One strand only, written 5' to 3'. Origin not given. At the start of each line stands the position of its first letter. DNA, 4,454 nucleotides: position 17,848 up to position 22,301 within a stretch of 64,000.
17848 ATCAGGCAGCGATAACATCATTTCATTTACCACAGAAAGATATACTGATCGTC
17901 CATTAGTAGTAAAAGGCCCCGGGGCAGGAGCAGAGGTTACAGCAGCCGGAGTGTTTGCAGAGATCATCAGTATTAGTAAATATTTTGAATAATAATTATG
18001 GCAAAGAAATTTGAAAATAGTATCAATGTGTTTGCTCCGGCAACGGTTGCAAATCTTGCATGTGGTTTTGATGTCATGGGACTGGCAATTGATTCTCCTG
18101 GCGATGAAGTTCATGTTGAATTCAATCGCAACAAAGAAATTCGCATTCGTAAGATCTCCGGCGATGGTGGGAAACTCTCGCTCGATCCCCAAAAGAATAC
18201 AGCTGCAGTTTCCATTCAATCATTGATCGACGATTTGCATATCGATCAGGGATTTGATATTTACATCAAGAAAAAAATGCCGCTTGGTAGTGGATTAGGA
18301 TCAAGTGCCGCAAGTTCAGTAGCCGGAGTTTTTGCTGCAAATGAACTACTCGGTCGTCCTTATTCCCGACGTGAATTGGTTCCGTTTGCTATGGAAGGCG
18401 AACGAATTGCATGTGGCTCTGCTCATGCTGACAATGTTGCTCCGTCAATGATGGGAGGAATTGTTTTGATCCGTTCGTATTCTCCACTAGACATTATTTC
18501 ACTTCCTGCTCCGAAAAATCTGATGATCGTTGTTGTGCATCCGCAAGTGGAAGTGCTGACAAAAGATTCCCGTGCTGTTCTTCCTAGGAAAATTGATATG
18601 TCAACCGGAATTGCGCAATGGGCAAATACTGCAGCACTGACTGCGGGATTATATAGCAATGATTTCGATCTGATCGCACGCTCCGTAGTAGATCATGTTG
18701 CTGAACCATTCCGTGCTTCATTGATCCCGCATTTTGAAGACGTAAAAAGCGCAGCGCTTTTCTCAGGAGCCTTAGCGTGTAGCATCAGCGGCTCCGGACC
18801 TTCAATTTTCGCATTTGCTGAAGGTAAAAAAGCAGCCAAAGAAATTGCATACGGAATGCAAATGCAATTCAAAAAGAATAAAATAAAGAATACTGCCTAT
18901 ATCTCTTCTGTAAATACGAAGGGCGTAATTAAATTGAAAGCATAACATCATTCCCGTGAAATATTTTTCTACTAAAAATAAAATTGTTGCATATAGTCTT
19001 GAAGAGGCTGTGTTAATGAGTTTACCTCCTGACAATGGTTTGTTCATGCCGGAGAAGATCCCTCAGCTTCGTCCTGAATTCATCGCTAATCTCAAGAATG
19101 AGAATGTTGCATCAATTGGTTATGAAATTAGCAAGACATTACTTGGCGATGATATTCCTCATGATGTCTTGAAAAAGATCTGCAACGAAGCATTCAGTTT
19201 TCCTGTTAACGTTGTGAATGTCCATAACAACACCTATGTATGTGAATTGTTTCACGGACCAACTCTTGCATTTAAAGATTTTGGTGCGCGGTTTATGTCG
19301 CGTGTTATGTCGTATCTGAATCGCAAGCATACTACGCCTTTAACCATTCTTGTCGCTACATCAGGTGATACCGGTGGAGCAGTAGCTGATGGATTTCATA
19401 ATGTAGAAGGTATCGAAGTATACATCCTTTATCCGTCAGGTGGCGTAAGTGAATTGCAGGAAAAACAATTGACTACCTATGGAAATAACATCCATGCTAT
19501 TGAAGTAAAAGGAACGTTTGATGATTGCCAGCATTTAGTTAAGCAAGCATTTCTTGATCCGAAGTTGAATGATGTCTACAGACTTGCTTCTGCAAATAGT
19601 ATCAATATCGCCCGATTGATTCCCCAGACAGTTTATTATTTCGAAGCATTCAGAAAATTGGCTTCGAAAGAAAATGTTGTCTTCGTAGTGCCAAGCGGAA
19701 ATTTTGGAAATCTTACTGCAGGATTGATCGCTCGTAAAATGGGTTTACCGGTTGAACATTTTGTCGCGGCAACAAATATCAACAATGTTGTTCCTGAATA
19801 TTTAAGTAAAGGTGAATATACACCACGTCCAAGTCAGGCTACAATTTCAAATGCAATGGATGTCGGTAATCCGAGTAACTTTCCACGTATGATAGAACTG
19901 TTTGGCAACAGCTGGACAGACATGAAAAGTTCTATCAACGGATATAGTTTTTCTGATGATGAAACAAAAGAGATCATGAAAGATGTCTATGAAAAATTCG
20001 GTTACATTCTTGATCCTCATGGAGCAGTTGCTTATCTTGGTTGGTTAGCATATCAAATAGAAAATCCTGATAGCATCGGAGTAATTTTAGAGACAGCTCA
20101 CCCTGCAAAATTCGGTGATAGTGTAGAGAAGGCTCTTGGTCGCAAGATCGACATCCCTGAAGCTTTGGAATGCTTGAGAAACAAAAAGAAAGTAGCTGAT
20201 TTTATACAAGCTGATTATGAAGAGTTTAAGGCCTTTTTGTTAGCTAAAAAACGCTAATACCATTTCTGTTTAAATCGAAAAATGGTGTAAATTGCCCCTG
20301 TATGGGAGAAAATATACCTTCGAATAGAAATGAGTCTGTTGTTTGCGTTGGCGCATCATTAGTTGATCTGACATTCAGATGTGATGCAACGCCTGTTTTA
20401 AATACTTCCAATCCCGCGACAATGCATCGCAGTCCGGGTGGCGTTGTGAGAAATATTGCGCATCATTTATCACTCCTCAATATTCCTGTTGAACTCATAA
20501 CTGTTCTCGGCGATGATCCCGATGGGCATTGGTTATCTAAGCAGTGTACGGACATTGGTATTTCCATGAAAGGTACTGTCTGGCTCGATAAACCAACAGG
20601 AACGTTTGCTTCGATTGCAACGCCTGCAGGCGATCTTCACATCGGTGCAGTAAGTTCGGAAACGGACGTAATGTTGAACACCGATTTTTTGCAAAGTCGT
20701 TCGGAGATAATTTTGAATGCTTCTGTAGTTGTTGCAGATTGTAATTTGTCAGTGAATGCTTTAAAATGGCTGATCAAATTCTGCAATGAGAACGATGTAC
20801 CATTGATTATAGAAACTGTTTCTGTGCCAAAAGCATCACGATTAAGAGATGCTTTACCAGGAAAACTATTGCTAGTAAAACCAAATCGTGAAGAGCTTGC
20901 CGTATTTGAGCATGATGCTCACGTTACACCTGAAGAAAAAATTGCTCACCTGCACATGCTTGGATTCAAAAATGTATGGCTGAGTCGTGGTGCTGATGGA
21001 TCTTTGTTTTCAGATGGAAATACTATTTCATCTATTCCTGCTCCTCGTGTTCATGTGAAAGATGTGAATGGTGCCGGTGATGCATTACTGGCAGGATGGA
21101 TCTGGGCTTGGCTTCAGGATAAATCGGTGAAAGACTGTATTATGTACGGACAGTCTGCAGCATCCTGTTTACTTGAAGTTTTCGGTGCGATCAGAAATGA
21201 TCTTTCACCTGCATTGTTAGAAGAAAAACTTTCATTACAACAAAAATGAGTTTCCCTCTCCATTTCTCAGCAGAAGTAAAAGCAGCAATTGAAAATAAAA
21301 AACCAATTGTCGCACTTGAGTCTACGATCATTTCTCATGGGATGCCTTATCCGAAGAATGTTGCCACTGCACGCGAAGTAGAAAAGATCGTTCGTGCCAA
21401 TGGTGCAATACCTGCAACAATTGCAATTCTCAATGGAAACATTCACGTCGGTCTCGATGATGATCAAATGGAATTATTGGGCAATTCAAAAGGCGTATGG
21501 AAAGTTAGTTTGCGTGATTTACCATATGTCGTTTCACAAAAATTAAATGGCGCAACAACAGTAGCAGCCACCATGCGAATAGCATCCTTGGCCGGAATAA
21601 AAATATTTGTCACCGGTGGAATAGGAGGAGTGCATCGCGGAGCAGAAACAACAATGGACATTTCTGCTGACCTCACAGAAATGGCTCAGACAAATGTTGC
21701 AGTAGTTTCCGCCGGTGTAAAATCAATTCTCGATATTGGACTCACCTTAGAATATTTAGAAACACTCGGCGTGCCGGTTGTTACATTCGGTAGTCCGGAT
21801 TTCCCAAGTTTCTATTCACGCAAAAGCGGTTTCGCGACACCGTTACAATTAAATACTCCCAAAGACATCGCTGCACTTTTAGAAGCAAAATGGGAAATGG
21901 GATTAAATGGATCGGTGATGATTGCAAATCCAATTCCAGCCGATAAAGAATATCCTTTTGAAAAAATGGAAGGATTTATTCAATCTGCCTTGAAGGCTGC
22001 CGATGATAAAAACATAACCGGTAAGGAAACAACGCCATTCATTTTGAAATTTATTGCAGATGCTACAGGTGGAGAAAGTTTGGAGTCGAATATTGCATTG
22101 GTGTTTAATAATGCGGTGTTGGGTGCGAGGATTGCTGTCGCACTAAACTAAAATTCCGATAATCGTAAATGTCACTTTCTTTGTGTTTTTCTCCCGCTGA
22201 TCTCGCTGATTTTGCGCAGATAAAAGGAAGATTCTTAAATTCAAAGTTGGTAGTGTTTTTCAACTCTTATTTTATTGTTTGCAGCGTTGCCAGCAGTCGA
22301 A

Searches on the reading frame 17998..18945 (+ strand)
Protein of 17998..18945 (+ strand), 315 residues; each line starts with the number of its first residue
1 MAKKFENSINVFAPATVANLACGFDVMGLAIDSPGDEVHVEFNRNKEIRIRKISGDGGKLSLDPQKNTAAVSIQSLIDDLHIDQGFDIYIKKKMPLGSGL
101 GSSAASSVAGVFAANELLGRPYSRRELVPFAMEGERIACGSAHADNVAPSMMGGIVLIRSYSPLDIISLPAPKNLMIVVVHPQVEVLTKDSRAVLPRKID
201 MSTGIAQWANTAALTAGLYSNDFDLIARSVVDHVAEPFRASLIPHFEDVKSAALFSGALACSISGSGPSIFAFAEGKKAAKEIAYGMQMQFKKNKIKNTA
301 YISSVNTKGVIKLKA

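Call 6: search_protein_families(library=pfam, proteins=[window:17998-18945:+], max_evalue=0.01)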
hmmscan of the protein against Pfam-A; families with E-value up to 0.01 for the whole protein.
window:17998-18945:+ (315 aa): 3 families
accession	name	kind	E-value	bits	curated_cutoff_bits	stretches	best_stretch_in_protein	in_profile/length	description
PF00288.32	GHMP_kinases_N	-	4.8e-20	72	22.3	1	75-154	9-87/87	GHMP kinases N terminal domain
PF08544.19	GHMP_kinases_C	-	2.4e-10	41.1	21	1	217-288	4-80/85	GHMP kinases C terminal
PF22700.2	MVD-like_N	-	6.3e-05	23.1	27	1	80-144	76-141/157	Diphosphomevalonate decarboxylase-like N-terminal domain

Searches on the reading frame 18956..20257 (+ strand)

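Call 6: search_protein_families(library=pfam, proteins=[window:18956-20257:+], max_evalue=0.01)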
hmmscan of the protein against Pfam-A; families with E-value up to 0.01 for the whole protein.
window:18956-20257:+ (433 aa): 3 families
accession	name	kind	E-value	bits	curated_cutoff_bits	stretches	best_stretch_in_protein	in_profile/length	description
PF00291.31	PALP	-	1e-25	91.2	35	1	96-377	28-292/295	Pyridoxal-phosphate dependent enzyme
PF14821.11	Thr_synth_N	-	1.8e-16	60.5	25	1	2-80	1-79/79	Threonine synthase N terminus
PF24857.1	THR4_C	-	1.4e-06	28.8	27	1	373-425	20-80/85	Threonine synthase, C-terminal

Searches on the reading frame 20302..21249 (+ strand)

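Call 6: search_protein_families(library=pfam, proteins=[window:20302-21249:+], max_evalue=0.01)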
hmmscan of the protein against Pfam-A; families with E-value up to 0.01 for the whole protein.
window:20302-21249:+ (315 aa): 1 family
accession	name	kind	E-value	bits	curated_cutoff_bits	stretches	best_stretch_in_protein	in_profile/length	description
PF00294.29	PfkB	-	3.2e-40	138.8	25.8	1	11-298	2-297/302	pfkB family carbohydrate kinase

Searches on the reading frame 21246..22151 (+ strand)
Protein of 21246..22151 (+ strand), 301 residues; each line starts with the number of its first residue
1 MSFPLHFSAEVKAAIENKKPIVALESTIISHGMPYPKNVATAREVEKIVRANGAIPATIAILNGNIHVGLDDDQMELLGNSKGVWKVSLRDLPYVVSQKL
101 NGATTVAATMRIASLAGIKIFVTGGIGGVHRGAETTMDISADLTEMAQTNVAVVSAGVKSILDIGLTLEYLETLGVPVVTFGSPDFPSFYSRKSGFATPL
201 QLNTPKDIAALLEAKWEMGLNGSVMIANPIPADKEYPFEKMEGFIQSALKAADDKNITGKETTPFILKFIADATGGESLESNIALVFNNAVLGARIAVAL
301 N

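Call 6: search_protein_families(library=pfam, proteins=[window:21246-22151:+], max_evalue=0.01)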
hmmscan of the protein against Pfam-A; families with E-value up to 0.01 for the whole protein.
window:21246-22151:+ (301 aa): 1 family
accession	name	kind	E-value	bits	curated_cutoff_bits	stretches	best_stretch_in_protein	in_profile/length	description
PF04227.17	Indigoidine_A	-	2.7e-131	437.6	25.2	1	10-299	1-291/291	Indigoidine synthase A like protein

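Call 11: find_encoding_contigs(protein=window:21246-22151:+, flank=10000, max_places=10)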
Protein window:21246-22151:+ (301 aa): 1 contig read that carries it; 1 place shown.
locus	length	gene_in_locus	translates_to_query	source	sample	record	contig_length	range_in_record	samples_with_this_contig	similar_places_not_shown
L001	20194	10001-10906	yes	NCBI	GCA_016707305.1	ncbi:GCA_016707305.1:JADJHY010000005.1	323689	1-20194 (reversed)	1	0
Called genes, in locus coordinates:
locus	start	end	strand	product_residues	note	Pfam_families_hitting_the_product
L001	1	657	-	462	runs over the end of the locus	PF00890:FAD_binding_2 (weak), PF01134:GIDA (faint), PF07992:Pyr_redox_2, PF12831:FAD_oxidored, PF13738:Pyr_redox_3, PF13434:Lys_Orn_oxgnase (weak), PF00070:Pyr_redox, PF02852:Pyr_redox_dim, +3 more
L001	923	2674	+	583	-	PF17899:Peptidase_M61_N, PF05299:Peptidase_M61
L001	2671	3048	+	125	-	PF01042:Ribonuc_L-PSP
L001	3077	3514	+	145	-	-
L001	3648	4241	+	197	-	PF00117:GATase, PF07722:Peptidase_C26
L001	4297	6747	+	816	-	PF00696:AA_kinase, PF13840:ACT_7 (weak), PF22468:ACT_9, PF01842:ACT (weak), PF13840:ACT_7, PF22468:ACT_9, PF03447:NAD_binding_3, PF00742:Homoserine_dh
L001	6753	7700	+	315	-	PF00288:GHMP_kinases_N, PF08544:GHMP_kinases_C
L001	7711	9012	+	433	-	PF14821:Thr_synth_N, PF00291:PALP, PF24857:THR4_C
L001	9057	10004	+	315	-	PF00294:PfkB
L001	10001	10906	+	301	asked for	PF04227:Indigoidine_A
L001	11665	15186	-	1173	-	PF13229:Beta_helix, PF13290:CHB_HEX_C_1, PF13287:Fn3_assoc, PF08757:CotH, PF18998:Flg_new_2, PF18962:Por_Secre_tail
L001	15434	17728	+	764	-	PF23653:DUF7149, PF07669:Eco57I (faint), PF25120:DUF7814, PF20473:MmeI_Mtase (weak)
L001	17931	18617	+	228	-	PF07669:Eco57I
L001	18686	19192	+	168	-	PF12950:TaqI_C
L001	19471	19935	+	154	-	-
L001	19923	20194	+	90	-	?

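Call 19: find_related_loci(query=window:21246-22151:+, collection=genome_contigs, flank=10000)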
Query window:21246-22151:+ (301 aa) in genome_contigs; peptide patterns used: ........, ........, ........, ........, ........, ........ (x = any residue, [..] = any of these).
600 stretches matched a pattern (row limit reached: there are more); 585 encode a relative of the query (tblastn E <= 1e-3); the best 80 are kept; 80 distinct loci.
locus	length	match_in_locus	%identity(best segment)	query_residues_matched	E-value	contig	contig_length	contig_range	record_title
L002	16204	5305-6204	93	1-300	0e+0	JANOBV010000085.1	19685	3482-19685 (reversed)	MAG: Bacteroidota bacterium isolate VAR_18_concoct_168_sub VAR_18_k141_1350945, whole genome shotgun sequence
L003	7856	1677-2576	73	2-301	2e-143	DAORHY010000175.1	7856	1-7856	MAG TPA_asm: Bacteroidia bacterium isolate AMR_MDS_5592 NODE_1872_length_7856_cov_6.481605, whole genome shotgun sequenc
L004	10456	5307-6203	71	1-299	2e-138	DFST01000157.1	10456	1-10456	MAG TPA_asm: Chitinophagaceae bacterium UBA3430 UBA3430_contig_24278, whole genome shotgun sequence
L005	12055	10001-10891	70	5-301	8e-138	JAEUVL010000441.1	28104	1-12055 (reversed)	MAG: Chitinophagaceae bacterium isolate new MAG-380 k141_2326840, whole genome shotgun sequence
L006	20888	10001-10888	71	5-300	2e-137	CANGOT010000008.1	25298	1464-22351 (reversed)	MAG: Chitinophagaceae bacterium isolate Jr-7aug17-137 genome assembly, contig: Jr-7aug17-C3049, whole genome shotgun seq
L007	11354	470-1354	69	5-299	3e-137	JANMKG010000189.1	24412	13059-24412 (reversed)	MAG: Chitinophagaceae bacterium isolate OTE_64_metabat_225 OTE_64_k141_3330618, whole genome shotgun sequence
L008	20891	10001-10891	68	5-301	1e-136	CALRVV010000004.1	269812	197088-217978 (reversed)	MAG: Chitinophaga pinensis isolate JJ-MIC7-10-5-mx-bin672 genome assembly, contig: JJ-MIC7-10-C7, whole genome shotgun s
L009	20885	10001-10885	69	5-299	2e-136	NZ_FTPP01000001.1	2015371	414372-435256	Pontibacter indicus strain LP100, whole genome shotgun sequence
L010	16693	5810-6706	69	1-299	3e-136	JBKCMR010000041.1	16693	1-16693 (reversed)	MAG: Bacteroidota bacterium isolate samp_510_concoct_1225 samp_510_723547, whole genome shotgun sequence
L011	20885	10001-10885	69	5-299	3e-136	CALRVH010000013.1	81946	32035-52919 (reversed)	MAG: Chitinophaga pinensis isolate JJ-MEM5D2-223-6-m1-bin345 genome assembly, contig: JJ-MEM5D2-223-C100, whole genome s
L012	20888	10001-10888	69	5-300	9e-136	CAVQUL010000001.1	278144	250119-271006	MAG: uncultured Chitinophagaceae bacterium isolate MFD09964.bin.3.287 genome assembly, contig: contig_1212, whole genome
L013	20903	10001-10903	68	1-301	4e-135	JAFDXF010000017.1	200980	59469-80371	MAG: Bacteroidetes bacterium isolate SZAS-18 CK_MAG-61__17__length-200980, whole genome shotgun sequence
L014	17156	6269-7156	68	5-300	2e-134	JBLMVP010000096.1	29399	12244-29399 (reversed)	MAG: Sphingobacteriales bacterium isolate MAG307 PRJNA960887_bin28_renamed_95, whole genome shotgun sequence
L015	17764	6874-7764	68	5-301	8e-134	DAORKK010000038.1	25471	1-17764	MAG TPA_asm: Chitinophagaceae bacterium isolate AMR_MDS_5527 NODE_452_length_25471_cov_7.086088, whole genome shotgun se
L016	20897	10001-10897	68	1-299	3e-133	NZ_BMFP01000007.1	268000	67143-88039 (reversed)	Pontibacter amylolyticus strain CGMCC 1.12749 sequence07, whole genome shotgun sequence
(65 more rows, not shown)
